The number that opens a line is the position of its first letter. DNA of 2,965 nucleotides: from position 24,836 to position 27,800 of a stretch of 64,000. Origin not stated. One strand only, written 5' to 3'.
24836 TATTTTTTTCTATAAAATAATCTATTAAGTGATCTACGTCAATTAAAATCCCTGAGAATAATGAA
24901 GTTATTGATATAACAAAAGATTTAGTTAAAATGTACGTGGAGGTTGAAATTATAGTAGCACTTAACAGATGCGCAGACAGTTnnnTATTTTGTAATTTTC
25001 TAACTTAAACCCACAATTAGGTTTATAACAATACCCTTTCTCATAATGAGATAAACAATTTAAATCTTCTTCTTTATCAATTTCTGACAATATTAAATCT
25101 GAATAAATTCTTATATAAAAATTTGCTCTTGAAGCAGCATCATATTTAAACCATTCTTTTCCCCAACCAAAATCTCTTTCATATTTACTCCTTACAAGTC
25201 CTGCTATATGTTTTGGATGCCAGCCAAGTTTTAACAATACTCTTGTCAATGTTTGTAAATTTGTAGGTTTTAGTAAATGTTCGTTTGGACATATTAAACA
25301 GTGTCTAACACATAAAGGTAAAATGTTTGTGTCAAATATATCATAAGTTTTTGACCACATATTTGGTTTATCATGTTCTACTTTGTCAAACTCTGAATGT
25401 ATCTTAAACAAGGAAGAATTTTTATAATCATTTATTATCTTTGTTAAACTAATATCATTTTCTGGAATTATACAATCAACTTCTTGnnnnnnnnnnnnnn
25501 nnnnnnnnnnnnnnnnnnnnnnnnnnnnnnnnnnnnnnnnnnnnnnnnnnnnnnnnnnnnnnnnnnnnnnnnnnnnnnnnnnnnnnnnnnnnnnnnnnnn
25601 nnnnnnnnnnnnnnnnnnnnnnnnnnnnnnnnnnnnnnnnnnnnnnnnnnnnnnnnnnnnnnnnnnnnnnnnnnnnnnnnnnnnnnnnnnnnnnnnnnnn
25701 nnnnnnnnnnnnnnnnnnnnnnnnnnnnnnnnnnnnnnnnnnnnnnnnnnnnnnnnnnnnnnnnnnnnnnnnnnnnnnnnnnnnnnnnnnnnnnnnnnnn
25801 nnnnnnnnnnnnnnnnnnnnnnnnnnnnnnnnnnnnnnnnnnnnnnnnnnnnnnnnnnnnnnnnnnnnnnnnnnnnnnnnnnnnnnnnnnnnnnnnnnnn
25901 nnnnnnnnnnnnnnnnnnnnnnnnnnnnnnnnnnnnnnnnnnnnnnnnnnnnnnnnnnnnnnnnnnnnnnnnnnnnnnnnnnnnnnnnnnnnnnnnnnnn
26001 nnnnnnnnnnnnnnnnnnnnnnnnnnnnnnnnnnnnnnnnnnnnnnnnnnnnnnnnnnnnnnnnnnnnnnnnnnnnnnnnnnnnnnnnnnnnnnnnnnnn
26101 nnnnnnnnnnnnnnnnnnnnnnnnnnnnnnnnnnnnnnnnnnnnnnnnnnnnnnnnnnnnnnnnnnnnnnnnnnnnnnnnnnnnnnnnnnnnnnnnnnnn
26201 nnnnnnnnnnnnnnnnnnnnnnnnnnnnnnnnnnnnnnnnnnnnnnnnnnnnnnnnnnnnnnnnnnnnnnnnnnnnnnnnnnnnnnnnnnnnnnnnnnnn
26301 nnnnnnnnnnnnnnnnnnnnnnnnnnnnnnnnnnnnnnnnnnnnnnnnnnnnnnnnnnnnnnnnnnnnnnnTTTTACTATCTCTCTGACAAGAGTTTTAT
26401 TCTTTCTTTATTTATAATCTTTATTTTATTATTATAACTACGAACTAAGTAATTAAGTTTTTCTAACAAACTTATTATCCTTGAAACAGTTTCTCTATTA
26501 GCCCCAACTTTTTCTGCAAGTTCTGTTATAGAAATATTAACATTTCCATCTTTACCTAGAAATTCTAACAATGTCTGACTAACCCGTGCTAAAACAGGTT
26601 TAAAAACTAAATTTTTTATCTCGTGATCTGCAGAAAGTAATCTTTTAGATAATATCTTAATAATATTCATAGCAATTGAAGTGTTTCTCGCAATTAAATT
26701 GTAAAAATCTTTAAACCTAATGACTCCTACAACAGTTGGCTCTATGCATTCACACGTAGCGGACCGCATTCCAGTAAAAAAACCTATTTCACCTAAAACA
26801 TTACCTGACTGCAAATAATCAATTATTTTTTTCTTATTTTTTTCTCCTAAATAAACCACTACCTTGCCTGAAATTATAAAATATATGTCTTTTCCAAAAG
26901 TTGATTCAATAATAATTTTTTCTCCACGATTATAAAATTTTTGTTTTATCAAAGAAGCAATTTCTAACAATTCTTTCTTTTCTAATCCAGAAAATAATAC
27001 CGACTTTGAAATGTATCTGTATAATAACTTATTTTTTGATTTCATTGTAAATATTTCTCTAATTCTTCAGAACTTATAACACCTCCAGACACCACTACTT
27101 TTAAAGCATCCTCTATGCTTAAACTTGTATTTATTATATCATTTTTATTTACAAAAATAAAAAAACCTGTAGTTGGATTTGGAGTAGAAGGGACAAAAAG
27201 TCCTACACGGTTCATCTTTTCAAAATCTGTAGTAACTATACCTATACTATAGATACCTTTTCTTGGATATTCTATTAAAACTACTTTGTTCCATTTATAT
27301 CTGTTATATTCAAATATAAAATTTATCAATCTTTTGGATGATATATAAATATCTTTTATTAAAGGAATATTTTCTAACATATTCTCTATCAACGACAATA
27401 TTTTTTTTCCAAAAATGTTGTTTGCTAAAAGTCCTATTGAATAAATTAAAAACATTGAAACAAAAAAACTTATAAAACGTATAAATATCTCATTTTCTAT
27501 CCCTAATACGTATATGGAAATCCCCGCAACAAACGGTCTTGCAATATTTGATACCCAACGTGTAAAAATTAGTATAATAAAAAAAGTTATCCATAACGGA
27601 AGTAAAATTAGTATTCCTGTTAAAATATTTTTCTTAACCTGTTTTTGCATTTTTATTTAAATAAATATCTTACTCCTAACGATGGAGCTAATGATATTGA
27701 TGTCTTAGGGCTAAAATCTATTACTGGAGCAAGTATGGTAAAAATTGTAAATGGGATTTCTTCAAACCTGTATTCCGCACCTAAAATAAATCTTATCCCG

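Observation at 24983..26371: Single-chain PriS-like primase fused to a PriL-type cysteine-rich domain, embedded in a bacterial housekeeping array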

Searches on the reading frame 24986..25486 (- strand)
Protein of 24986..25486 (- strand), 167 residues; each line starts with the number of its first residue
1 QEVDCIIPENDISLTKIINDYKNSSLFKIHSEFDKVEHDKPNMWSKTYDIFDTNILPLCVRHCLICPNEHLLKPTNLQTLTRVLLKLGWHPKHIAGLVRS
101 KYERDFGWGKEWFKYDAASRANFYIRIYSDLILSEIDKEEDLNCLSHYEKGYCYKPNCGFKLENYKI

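Call 38: search_solved_structures(query=A2, max_evalue=10, show_alignments=3)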
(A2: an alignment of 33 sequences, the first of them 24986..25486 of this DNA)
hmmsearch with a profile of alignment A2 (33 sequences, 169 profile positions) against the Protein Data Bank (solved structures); distinct sequences matched with E-value up to 10: 8.
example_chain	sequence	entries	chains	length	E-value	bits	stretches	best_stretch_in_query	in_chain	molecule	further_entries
7kah_D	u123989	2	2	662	0.37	13.6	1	11-46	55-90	Protein translocation protein SEC63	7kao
6n3q_D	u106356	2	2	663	0.37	13.6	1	11-46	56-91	Protein translocation protein SEC63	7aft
6nd1_A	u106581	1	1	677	0.38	13.5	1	11-46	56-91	Protein translocation protein SEC63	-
7kar_D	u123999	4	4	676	0.39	13.5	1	11-46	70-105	Protein translocation protein SEC63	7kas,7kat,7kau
7kb5_D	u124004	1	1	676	0.39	13.5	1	11-46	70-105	Protein translocation protein SEC63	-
7kai_D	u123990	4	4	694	0.4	13.5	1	11-46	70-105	Protein translocation protein SEC63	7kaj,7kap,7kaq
7eoe_A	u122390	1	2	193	0.57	13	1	101-145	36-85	Coiled-coil domain-containing protein 25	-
8woh_B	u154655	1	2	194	0.59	12.9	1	101-145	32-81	Coiled-coil domain-containing protein 25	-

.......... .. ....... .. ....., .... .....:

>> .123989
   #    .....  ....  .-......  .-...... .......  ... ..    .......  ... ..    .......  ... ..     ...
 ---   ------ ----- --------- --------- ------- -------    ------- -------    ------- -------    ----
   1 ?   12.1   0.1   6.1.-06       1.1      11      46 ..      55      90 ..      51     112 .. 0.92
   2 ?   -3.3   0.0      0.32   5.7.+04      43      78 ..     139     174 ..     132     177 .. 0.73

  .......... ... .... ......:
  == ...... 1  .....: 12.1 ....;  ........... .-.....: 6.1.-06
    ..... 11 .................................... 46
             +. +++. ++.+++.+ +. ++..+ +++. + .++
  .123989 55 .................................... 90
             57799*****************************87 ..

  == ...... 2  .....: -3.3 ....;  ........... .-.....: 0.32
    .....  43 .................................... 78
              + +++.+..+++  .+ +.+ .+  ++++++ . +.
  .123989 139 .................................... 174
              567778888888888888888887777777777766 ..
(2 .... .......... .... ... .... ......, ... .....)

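Call 41: predict_structure(alignment_id=A2)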
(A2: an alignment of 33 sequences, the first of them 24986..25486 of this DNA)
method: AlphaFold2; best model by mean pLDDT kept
length: 167 residues; sequences in the alignment: 33
mean_pLDDT: 92.3   pTM: 0.85
mean pLDDT of the five models: 92.3, 91.5, 90.7, 88.5, 85.9
residues with pLDDT >= 90: 136; 70-90: 24; 50-70: 7; < 50: 0
segments of 3 or more residues with pLDDT < 50: none
pLDDT, mean of each block of 10 residues (from residue 1): 66 90 95 96 95 94 93 94 97 98 91 91 97 95 93 89 94
secondary structure, 60 per line:
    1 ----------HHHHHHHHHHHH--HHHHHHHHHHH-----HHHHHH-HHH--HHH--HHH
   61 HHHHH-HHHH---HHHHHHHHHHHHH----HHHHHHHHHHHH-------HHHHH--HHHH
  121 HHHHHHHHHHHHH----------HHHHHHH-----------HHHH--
elements in order: H11-22 H25-35 H41-46 H58-65 H67-70 H74-86 H91-102 H110-114 H117-133 H144-150 H162-165

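Call 45: fold_search(model_id=the predicted structure, library=pdb)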
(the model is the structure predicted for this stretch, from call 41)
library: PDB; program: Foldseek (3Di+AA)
matches with E <= 10: 17; with E <= 0.001: 0
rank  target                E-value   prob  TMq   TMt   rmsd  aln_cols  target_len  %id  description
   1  6edt_F                4.0e+00  0.03  0.17  0.11  14.3       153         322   12  Mycobacterium tuberculosis RNAP open promoter complex with RbpA/CarD and AP3 promoter (released 2018-11-21)
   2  9aam_MODEL_1_B        4.3e+00  0.15  0.34  0.19   6.4       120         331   13  Integrated Structure of pRN1 DNA Primase in Complex with the First Two Base Pairs  (released 2026-03-25)
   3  7xxs_B                4.7e+00  0.04  0.19  0.17  11.0       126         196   22  HapR mutant I141V (released 2023-02-22)
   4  8r6r_F                4.7e+00  0.04  0.20  0.12  13.9       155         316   13  Mycobacterium smegnatis RNA polymerase RP2-like transcription initiation complex with SigmaA, RbpA and open promoter D (released 2024-10-02)
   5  9rtj_MODEL_1_B        5.0e+00  0.12  0.32  0.42   7.0       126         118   13  Hydrid structure of the helix bundle domain of pRN1 primase in complex with DNA, ATP and dGTP (released 2026-03-25)
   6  6dcf_F                5.2e+00  0.03  0.20  0.13  16.5       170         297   11  Crystal structure of a Mycobacterium smegmatis transcription initiation complex with Rifampicin-resistant RNA polymera (released 2018-09-05)
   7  6roc_A                5.2e+00  0.02  0.16  0.15  16.3       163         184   15  Crystal structure of Borrelia burgdorferi outer surface protein BBA69, mutant Leu214Met (Se-Met data) (released 2019-06-26)
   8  8zyv_G                7.2e+00  0.02  0.17  0.14  24.2       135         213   13  Bacterial flagellar sodium-driven stator PomA5PomB2 with 100 mM NaCl (released 2025-01-01)
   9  8zyv_F                7.2e+00  0.01  0.15  0.12  22.2       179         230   13  Bacterial flagellar sodium-driven stator PomA5PomB2 with 100 mM NaCl (released 2025-01-01)
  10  3m1m                  7.5e+00  0.08  0.29  0.17   7.9       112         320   20  Crystal structure of the primase-polymerase from Sulfolobus islandicus (released 2010-06-16)
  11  5vi5_F                7.5e+00  0.02  0.20  0.13  16.9       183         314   12  Structure of Mycobacterium smegmatis transcription initiation complex with a full transcription bubble (released 2017-07-26)
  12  1kbu_B                8.4e+00  0.04  0.24  0.14  17.0       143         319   12  CRE RECOMBINASE BOUND TO A LOXP HOLLIDAY JUNCTION (released 2002-06-07)
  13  1pvq_B                8.8e+00  0.03  0.22  0.13  18.2       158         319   12  BASIS FOR A SWITCH IN SUBSTRATE SPECIFICITY: CRYSTAL STRUCTURE OF SELECTED VARIANT OF CRE SITE-SPECIFIC RECOMBINASE, L (released 2004-02-17)
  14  8zyv_D                8.8e+00  0.01  0.15  0.13  23.9       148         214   13  Bacterial flagellar sodium-driven stator PomA5PomB2 with 100 mM NaCl (released 2025-01-01)
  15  8qu6_F                9.3e+00  0.02  0.22  0.15  16.5       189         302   12  Mycobacterium smegnatis RNA polymerase transcription initiation complex with SigmaA, RbpA, HelD and an upstream-fork p (released 2024-10-02)
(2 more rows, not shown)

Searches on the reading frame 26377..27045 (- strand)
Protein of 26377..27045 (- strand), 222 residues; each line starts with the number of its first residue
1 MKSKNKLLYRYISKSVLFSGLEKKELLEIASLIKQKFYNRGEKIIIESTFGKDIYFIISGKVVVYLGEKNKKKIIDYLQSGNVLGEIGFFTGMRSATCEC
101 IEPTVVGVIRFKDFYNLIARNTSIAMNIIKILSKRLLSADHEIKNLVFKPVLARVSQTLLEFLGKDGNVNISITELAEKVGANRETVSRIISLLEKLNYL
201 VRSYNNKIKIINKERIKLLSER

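Call 16: search_protein_families(library=pfam, proteins=[window:26377-27045:-], max_evalue=0.001)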
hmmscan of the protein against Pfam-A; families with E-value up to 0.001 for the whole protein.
window:26377-27045:- (222 aa): 7 families
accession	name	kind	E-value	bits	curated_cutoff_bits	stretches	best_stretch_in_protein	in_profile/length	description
PF00027.35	cNMP_binding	-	6.9e-17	61.6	27.5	1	36-121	2-89/89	Cyclic nucleotide-binding domain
PF13545.12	HTH_Crp_2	-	7.3e-09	35.9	27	1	153-216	1-67/70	Crp-like helix-turn-helix domain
PF13412.12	HTH_24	-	2.2e-05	24.3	21.9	1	160-200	9-47/48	Winged helix-turn-helix DNA-binding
PF13730.12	HTH_36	-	2.9e-05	24.2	25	1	158-200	13-55/55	Helix-turn-helix domain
PF12802.13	MarR_2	-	3.1e-05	24.5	27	1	159-202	10-52/61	MarR family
PF08279.18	HTH_11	-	3.4e-05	24.1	25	1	157-203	3-48/55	HTH domain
PF01047.28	MarR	-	0.00013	22.2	24.6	1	170-204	17-51/59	MarR family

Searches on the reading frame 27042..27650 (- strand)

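Call 16: search_protein_families(library=pfam, proteins=[window:27042-27650:-], max_evalue=0.001)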
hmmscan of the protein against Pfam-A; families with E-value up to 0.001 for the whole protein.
window:27042-27650:- (202 aa): 1 family
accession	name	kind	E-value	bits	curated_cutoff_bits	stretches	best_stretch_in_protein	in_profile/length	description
PF04367.18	DUF502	-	5e-26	91.1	23.8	1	64-161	2-107/107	Protein of unknown function (DUF502)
